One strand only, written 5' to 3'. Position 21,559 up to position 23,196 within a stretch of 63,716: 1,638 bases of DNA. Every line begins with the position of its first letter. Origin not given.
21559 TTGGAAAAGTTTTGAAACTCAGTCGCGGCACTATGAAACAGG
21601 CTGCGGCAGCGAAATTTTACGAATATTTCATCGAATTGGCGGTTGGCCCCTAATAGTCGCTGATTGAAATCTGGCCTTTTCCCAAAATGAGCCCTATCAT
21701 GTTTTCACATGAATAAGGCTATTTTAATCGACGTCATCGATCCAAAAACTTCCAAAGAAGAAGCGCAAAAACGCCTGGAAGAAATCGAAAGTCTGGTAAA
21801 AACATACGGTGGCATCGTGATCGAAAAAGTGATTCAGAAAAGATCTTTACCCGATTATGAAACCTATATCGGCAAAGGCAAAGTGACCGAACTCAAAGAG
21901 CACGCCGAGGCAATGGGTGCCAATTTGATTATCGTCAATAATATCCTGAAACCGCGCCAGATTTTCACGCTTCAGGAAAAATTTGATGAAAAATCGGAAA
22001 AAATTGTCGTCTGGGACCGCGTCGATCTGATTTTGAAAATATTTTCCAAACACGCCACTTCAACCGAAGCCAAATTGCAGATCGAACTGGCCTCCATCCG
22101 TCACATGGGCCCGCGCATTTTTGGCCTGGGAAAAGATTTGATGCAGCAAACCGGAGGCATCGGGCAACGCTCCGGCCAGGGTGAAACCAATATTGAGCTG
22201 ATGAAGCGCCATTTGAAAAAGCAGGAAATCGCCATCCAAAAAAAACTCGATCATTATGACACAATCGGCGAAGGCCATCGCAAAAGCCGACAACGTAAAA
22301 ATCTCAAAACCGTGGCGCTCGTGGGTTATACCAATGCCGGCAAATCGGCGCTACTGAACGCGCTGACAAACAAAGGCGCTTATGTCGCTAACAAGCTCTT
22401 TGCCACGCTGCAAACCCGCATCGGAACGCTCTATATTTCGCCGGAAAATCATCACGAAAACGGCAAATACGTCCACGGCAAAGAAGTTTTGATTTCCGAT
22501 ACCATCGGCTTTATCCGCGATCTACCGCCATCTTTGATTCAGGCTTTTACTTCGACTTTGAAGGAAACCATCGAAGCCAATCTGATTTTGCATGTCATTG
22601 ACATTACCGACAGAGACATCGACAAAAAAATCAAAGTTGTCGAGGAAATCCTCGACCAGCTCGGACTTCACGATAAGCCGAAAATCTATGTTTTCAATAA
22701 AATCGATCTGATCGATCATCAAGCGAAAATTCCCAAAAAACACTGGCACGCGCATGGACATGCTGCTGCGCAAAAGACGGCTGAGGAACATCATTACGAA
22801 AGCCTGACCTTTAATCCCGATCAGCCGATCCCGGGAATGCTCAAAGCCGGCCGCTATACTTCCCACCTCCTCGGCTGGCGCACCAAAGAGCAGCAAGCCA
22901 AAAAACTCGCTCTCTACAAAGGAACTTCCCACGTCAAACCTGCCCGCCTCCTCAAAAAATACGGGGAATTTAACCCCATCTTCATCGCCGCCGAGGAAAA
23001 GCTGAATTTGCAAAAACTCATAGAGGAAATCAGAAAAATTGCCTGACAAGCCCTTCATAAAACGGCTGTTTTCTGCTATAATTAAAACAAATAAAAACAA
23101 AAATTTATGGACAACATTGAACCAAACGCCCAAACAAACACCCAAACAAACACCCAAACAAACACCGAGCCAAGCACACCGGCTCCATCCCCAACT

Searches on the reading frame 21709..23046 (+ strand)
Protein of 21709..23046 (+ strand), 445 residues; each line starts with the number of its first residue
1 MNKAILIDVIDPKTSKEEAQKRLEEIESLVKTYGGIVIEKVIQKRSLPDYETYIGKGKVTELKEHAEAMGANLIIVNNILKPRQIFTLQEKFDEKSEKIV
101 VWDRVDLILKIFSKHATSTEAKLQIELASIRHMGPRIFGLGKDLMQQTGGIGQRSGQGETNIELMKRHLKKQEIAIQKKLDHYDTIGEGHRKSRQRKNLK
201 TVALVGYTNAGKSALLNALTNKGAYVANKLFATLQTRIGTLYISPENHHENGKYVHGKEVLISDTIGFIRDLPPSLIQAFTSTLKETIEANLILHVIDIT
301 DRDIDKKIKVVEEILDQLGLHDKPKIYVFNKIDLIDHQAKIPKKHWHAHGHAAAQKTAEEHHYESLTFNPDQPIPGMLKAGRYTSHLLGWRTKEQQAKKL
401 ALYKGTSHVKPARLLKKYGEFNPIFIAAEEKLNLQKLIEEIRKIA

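Call 31: search_protein_families(library=pfam, proteins=[window:21709-23046:+], max_evalue=0.001)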
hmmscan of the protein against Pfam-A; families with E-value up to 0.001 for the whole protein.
window:21709-23046:+ (445 aa): 4 families
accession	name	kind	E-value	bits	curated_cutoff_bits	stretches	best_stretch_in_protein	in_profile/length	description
PF13167.11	GTP-bdg_N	-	2.8e-23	82.7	25.4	1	21-112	2-88/89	GTP-binding GTPase N-terminal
PF01926.29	MMR_HSR1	-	7.5e-20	71.6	21.9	1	201-331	1-113/113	50S ribosome-binding GTPase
PF16360.10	GTP-bdg_M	-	8.3e-19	68.4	29.5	1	115-194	1-79/79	GTP-binding GTPase Middle Region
PF02421.24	FeoB_N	-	0.00018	21.5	27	1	201-242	2-43/156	Ferrous iron transport protein B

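Call 73: find_homologous_proteins(query=window:21709-23046:+, max_evalue=1e-40)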
Query window:21709-23046:+ (445 aa): 5930 proteins with E <= 1e-40 among 8000 candidates; the best 120 are listed.
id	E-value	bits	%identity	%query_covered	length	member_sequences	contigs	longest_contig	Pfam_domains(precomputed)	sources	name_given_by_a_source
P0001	5.3e-290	979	100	100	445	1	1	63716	PF01926.30,PF13167.12,PF16360.11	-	-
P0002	2.3e-249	845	87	100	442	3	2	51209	PF01926.30,PF13167.12,PF16360.11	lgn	-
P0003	5.0e-245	831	86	100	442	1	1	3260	PF01926.30,PF13167.12,PF16360.11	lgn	-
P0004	1.3e-243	826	86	100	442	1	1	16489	PF01926.30,PF13167.12,PF16360.11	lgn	-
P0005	7.5e-188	643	68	100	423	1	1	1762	PF01926.30,PF13167.12,PF16360.11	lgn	-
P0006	7.0e-175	600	64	99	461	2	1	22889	PF01926.30,PF13167.12,PF16360.11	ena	-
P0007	3.0e-158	545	61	99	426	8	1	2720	PF01926.30,PF13167.12,PF02421.25,PF16360.11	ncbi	-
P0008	2.1e-157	542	60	100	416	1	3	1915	PF01926.30,PF13167.12,PF16360.11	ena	-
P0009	3.5e-156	538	61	99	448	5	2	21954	PF01926.30,PF13167.12,PF16360.11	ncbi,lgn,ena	-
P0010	3.7e-156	538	61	99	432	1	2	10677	PF01926.30,PF13167.12,PF16360.11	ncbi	-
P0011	7.1e-153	527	59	99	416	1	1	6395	PF01926.30,PF13167.12,PF16360.11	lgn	-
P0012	8.2e-153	527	60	99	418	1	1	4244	PF01926.30,PF13167.12,PF02421.25,PF16360.11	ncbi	-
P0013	1.3e-152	527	59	99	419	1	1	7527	PF01926.30,PF13167.12,PF00350.30,PF16360.11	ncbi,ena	-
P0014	3.3e-152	525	59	99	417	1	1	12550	PF01926.30,PF13167.12,PF00350.30,PF16360.11,PF00009.34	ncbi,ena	-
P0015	4.8e-152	525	60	100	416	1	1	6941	PF01926.30,PF13167.12,PF02421.25,PF16360.11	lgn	-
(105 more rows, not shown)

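Call 74: find_encoding_contigs(protein=P0002, flank=10000, max_places=3)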
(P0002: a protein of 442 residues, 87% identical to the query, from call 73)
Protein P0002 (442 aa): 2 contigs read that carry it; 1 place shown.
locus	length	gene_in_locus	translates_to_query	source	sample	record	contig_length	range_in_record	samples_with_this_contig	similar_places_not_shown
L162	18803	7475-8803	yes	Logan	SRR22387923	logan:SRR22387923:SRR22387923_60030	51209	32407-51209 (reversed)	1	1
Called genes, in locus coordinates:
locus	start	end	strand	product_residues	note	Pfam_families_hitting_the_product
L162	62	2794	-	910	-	PF13860:FlgD_ig (faint), PF00395:SLH (faint)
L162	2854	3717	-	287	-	-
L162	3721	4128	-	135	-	PF18920:DUF5671 (faint)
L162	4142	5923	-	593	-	PF04932:Wzy_C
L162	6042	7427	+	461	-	-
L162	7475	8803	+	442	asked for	PF13167:GTP-bdg_N, PF16360:GTP-bdg_M, PF01926:MMR_HSR1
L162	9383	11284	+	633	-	PF03169:OPT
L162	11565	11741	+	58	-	-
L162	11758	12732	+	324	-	PF00389:2-Hacid_dh, PF02826:2-Hacid_dh_C, PF03446:NAD_binding_2 (weak)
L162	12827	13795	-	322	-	-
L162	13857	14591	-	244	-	-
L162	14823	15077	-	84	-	PF01649:Ribosomal_S20p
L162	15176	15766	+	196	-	PF02545:Maf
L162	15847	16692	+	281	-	-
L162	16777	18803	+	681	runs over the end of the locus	PF13860:FlgD_ig, PF00395:SLH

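Call 75: find_encoding_contigs(protein=P0004, flank=10000, max_places=2)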
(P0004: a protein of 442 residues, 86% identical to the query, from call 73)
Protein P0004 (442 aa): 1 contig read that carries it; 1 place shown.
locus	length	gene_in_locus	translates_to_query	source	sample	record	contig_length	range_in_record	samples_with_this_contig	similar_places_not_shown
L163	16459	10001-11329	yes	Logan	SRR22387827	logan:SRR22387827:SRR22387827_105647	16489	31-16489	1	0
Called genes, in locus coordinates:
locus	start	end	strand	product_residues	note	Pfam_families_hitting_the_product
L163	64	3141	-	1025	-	PF13860:FlgD_ig (weak), PF00395:SLH (faint)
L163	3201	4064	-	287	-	-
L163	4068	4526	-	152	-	PF18920:DUF5671 (faint)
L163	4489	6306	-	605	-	PF04932:Wzy_C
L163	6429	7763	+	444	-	-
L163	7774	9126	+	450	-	-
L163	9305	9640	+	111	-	PF18924:DUF5674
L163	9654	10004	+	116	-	-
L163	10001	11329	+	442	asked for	PF13167:GTP-bdg_N, PF16360:GTP-bdg_M, PF01926:MMR_HSR1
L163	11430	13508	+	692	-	-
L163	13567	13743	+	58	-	-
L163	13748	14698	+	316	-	PF00389:2-Hacid_dh, PF02826:2-Hacid_dh_C, PF03446:NAD_binding_2 (weak)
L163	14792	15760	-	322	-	-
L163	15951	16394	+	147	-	PF11188:DUF2975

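Call 76: find_encoding_contigs(protein=P0006, flank=10000, max_places=2)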
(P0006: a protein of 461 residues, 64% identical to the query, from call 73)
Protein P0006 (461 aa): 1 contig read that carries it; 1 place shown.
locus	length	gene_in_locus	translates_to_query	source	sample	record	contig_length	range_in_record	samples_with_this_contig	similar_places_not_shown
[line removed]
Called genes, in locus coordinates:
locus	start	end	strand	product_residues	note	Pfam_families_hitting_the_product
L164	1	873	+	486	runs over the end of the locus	PF02789:Peptidase_M17_N, PF00883:Peptidase_M17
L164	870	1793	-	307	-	PF01266:DAO (faint), PF07992:Pyr_redox_2, PF13738:Pyr_redox_3, PF00070:Pyr_redox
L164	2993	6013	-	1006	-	PF14326:DUF4384 (faint), PF10029:DUF2271 (faint), PF13860:FlgD_ig (weak), PF00395:SLH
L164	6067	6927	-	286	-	-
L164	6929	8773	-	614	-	PF04932:Wzy_C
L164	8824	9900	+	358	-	-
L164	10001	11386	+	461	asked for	PF13167:GTP-bdg_N, PF16360:GTP-bdg_M, PF01926:MMR_HSR1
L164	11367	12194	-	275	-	-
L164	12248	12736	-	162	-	PF04073:tRNA_edit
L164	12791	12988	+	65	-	-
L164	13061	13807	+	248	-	-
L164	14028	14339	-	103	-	PF01649:Ribosomal_S20p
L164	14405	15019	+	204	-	PF02545:Maf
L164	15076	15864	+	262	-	-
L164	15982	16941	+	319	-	PF02668:TauD (weak)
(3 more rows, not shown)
